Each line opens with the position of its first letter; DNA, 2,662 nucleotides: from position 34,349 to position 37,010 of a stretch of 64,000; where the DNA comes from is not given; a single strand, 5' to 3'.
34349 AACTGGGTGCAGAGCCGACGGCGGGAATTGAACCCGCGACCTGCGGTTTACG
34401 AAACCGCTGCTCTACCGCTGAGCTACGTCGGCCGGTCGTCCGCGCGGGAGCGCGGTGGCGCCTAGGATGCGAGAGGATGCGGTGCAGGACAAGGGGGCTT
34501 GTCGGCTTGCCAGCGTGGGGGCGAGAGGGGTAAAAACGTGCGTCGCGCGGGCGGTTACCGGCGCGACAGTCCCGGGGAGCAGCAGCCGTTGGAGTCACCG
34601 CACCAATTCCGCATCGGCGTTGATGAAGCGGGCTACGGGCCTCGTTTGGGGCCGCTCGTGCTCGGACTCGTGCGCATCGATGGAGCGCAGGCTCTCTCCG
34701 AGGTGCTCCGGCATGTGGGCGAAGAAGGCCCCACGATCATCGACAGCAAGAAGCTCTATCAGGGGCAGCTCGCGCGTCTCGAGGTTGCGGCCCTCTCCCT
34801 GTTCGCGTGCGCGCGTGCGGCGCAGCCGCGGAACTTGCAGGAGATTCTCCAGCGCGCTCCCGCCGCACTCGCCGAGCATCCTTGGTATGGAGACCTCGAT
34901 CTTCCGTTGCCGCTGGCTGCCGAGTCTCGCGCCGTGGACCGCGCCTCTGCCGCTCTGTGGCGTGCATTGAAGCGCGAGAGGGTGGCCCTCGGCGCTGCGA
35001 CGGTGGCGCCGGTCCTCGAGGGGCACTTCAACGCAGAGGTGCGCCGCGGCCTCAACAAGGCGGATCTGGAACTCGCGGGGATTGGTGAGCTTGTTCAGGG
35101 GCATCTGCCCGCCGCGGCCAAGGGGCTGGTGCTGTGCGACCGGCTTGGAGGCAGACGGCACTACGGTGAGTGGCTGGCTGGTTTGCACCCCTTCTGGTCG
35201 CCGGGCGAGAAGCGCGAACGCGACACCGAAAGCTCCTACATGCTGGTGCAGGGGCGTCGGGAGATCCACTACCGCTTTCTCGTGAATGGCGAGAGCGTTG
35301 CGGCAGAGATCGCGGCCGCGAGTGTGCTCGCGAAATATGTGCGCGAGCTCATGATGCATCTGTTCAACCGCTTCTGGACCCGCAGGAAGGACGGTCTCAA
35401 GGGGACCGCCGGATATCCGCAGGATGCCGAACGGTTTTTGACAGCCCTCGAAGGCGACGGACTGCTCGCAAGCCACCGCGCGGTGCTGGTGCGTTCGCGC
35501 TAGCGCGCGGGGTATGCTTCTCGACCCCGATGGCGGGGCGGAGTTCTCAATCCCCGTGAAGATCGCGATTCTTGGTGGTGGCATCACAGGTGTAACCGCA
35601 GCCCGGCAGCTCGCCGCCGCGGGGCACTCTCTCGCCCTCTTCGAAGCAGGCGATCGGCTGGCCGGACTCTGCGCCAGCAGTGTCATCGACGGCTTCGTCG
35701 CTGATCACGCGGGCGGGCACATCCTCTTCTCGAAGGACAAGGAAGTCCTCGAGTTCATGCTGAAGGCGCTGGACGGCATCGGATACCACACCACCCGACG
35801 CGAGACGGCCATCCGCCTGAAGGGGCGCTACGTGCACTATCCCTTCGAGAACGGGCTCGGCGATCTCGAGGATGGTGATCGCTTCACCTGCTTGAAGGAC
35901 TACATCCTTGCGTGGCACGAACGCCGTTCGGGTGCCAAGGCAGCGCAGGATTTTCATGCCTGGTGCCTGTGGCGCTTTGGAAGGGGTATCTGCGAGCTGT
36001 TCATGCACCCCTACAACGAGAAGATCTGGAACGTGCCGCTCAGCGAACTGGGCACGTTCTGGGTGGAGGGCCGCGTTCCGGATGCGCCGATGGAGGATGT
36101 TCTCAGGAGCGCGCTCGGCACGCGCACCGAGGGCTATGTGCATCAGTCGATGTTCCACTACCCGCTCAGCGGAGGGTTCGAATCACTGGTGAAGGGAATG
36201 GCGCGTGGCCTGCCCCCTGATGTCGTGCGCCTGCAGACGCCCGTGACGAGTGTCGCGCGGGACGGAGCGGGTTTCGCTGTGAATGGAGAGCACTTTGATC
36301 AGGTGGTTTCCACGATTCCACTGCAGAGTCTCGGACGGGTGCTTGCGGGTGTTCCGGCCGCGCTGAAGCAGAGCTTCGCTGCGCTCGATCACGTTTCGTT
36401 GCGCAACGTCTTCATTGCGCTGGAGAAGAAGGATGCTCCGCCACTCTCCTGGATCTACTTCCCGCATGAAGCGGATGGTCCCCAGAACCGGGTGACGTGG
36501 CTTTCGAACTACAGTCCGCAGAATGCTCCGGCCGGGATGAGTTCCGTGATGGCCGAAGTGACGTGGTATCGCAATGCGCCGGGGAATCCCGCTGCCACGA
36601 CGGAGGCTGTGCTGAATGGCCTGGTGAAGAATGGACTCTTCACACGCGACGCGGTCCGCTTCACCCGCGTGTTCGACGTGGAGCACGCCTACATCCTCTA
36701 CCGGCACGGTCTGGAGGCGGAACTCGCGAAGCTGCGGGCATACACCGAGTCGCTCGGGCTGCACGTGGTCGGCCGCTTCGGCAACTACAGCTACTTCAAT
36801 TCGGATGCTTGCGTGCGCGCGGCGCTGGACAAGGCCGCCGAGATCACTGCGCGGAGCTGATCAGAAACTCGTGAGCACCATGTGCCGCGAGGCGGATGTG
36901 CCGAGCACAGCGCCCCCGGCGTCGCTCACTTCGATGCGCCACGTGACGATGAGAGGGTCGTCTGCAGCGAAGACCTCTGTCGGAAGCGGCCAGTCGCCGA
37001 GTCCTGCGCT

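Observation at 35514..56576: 21-kb envelope-glycan locus joining a Wzm/Wzt exporter pathway to four GT-C-fold membrane transferases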

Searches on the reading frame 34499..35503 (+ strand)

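Call 7: search_protein_families(library=pfam, proteins=[window:34499-35503:+], max_evalue=0.001)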
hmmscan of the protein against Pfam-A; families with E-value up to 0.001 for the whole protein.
window:34499-35503:+ (334 aa): 1 family
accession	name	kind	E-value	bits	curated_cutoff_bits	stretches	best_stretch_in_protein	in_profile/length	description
PF01351.25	RNase_HII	-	6.8e-11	42.9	25.8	2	262-310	129-174/199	Ribonuclease HII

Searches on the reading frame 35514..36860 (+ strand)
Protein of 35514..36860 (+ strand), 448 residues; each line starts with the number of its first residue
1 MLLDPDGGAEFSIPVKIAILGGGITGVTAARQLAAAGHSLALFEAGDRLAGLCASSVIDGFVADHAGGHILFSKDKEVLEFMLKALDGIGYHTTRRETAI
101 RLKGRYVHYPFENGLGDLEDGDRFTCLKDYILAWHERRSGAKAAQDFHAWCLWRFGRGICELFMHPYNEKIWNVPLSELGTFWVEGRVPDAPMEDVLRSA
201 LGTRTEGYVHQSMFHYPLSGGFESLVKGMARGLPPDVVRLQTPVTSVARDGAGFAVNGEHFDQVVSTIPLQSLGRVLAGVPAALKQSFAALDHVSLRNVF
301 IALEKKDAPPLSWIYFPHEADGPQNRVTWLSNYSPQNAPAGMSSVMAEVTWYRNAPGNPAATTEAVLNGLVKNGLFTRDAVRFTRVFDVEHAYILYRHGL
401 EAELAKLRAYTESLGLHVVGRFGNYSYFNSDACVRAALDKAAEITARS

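Call 4: search_protein_families(library=pfam, proteins=[window:35514-36860:+], max_evalue=0.01)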
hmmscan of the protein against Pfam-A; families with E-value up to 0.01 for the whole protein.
window:35514-36860:+ (448 aa): 5 families
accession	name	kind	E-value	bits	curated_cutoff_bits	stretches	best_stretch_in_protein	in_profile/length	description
PF01593.30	Amino_oxidase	-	6.3e-22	78.9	19.8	1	24-351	1-338/443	Flavin containing amine oxidoreductase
PF13450.12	NAD_binding_8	-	3e-12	47.1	21.9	1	19-82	1-65/68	NAD(P)-binding Rossmann-like domain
PF01266.30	DAO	-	1.3e-09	38.5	27.9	1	16-91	1-72/353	FAD dependent oxidoreductase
PF07992.20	Pyr_redox_2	-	0.00049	20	26.1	1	16-50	2-178/291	Pyridine nucleotide-disulphide oxidoreductase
PF12831.13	FAD_oxidored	-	0.00053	19.8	27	1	17-67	2-52/416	FAD dependent oxidoreductase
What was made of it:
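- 35514..36860 (+): A: eukaryote-type UDP-galactopyranose-mutase homologue (448 aa), converging on the end of the minus-strand operon. Amino_oxidase and NAD_binding_8 hits (call 4).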

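Call 8: search_protein_families(library=ncbifam, proteins=[window:35514-36860:+], max_evalue=0.001)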
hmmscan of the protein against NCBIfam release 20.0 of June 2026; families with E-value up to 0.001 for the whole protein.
window:35514-36860:+ (448 aa): 23 families
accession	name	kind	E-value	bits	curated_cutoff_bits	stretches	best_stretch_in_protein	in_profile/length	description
NF005547.0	PRK07208.1-3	equivalog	2.9e-47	161.5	380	1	16-443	6-440/465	hypothetical protein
NF005548.0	PRK07208.1-4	equivalog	7.4e-41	140.3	389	1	16-445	5-451/488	hypothetical protein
NF005545.0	PRK07208.1-1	equivalog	1.9e-31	109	451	1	14-446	7-463/504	hypothetical protein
NF005560.0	PRK07233.1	equivalog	1.3e-19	70.3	252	2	16-82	2-67/435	hypothetical protein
NF005546.0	PRK07208.1-2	equivalog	6.8e-16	57.9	418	1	16-92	6-82/527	hypothetical protein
TIGR03467.1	HpnE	equivalog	3.2e-12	46.5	283.05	1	17-82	1-67/430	hydroxysqualene dehydroxylase HpnE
NF005549.0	PRK07208.1-5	equivalog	4.2e-10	38.7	587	0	17-86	7-79/534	hypothetical protein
NF008841.0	PRK11883.1-1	equivalog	4.3e-10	39.1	517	1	14-65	3-57/453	protoporphyrinogen oxidase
TIGR00031.1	UDP-GALP_mutase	equivalog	1.1e-08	34.5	303.75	1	16-112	3-97/378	UDP-galactopyranose mutase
NF008845.0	PRK11883.1-5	equivalog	1.6e-08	33.3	560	0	16-68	6-64/468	protoporphyrinogen oxidase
TIGR03996.1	mycofact_OYE_1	hypoth_equivalog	1.2e-06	27.3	627.9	1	3-55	361-413/633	mycofactocin system FadH/OYE family oxidoreductase 1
NF041087.1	bile_acid_BaiCD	equivalog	9.8e-06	23.9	825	1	14-51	380-417/642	bile acid Fe-S flavoenzyme BaiCD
TIGR01317.1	GOGAT_sm_gam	subfamily_domain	1.2e-05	24.3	447.7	1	15-54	144-183/485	glutamate synthase small subunit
NF009410.0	PRK12771.1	subfamily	2.1e-05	23.3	516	1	16-52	140-176/566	NAD(P)-binding protein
NF045599.1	bili_reduct_long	exception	9.6e-05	20.8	750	1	16-51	383-418/641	bilirubin reductase, long form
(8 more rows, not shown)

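Call 45: search_solved_structures(query=window:35514-36860:+, max_evalue=0.001, show_alignments=2)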
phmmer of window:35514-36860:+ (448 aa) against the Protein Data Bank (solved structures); distinct sequences matched with E-value up to 0.001: 50.
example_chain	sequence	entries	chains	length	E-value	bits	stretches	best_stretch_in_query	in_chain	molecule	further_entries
4dsg_A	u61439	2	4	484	3.5e-44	154.6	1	14-427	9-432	UDP-galactopyranose mutase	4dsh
3ute_A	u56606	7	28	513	4.7e-33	117.9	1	13-344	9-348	UDP-galactopyranose mutase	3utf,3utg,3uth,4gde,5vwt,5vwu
4u8l_A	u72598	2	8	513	6.2e-33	117.5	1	13-344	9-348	UDP-galactopyranose mutase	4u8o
3uka_A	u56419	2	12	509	8e-33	117.2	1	13-343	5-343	UDP-galactopyranose mutase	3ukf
3ukl_A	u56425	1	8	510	8e-33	117.2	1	13-343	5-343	UDP-galactopyranose mutase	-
3ukh_A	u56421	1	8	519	8.5e-33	117.1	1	13-343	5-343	UDP-galactopyranose mutase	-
4u8k_A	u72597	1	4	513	1.2e-32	116.6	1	13-344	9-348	UDP-galactopyranose mutase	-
3ukq_A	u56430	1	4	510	2.1e-32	115.8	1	13-343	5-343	UDP-galactopyranose mutase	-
3ukk_A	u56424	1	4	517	2.1e-32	115.8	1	13-343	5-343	UDP-galactopyranose mutase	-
3ukp_A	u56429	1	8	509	5.3e-32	114.5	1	13-343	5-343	UDP-galactopyranose mutase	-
4u8i_A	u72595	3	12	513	6e-32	114.3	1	13-344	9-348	UDP-galactopyranose mutase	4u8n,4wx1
4u8m_A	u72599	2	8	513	8.4e-32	113.8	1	13-344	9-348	UDP-galactopyranose mutase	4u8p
4u8j_A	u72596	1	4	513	8.4e-32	113.8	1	13-344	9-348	UDP-galactopyranose mutase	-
5hhf_A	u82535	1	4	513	1.1e-31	113.5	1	13-344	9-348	UDP-galactopyranose mutase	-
3lov_A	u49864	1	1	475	7.1e-08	34.9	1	16-272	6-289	Protoporphyrinogen oxidase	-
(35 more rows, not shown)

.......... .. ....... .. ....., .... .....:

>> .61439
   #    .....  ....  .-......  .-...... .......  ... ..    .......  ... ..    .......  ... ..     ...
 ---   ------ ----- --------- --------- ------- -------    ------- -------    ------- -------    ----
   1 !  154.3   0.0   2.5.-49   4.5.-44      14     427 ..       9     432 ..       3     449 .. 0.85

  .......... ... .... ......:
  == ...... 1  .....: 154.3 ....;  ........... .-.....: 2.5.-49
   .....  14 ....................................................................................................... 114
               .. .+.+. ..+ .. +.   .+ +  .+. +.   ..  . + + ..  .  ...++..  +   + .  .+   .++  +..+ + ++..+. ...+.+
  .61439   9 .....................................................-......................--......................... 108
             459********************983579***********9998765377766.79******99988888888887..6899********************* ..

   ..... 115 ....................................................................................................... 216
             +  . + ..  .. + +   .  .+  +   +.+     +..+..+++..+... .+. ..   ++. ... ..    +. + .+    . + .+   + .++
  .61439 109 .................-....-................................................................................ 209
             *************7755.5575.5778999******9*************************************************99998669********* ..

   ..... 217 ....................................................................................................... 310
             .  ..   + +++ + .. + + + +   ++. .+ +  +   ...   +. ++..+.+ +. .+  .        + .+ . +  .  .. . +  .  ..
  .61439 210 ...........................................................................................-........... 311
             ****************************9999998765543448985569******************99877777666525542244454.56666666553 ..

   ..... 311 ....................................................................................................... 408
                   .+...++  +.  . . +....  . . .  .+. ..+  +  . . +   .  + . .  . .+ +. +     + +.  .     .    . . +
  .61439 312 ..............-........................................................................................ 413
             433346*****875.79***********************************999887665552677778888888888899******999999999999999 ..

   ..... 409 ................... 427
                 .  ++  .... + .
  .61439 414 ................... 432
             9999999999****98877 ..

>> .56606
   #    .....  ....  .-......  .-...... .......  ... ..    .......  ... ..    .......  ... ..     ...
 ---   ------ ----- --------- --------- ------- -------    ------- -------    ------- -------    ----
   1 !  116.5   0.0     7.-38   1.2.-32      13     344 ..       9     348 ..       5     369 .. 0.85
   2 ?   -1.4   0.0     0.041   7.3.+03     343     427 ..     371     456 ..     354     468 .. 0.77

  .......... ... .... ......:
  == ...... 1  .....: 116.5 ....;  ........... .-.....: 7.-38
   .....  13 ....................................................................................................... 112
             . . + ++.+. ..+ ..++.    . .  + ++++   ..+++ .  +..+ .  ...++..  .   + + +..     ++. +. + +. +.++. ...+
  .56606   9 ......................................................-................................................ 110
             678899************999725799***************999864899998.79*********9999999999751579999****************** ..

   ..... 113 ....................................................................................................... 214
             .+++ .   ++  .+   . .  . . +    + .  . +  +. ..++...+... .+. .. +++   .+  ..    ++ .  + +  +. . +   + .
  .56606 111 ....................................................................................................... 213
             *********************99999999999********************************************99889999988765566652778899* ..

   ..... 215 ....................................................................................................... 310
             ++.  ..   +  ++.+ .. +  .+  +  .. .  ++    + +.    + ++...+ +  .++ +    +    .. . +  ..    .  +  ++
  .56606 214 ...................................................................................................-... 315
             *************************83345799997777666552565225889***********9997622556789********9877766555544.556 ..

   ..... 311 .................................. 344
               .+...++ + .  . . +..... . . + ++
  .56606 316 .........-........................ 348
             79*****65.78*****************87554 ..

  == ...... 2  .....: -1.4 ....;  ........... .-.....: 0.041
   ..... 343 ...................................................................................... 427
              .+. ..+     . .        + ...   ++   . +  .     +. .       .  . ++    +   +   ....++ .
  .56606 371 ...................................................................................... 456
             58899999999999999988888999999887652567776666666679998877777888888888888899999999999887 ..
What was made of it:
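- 35514..36860 (+): The GGH loop, WVEGR, the NR of 'PQNRVTW', HAY and 'GNYSY' line up with the UGM residues His62, Arg176, Arg327, Tyr395 and Tyr429 (call 45).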
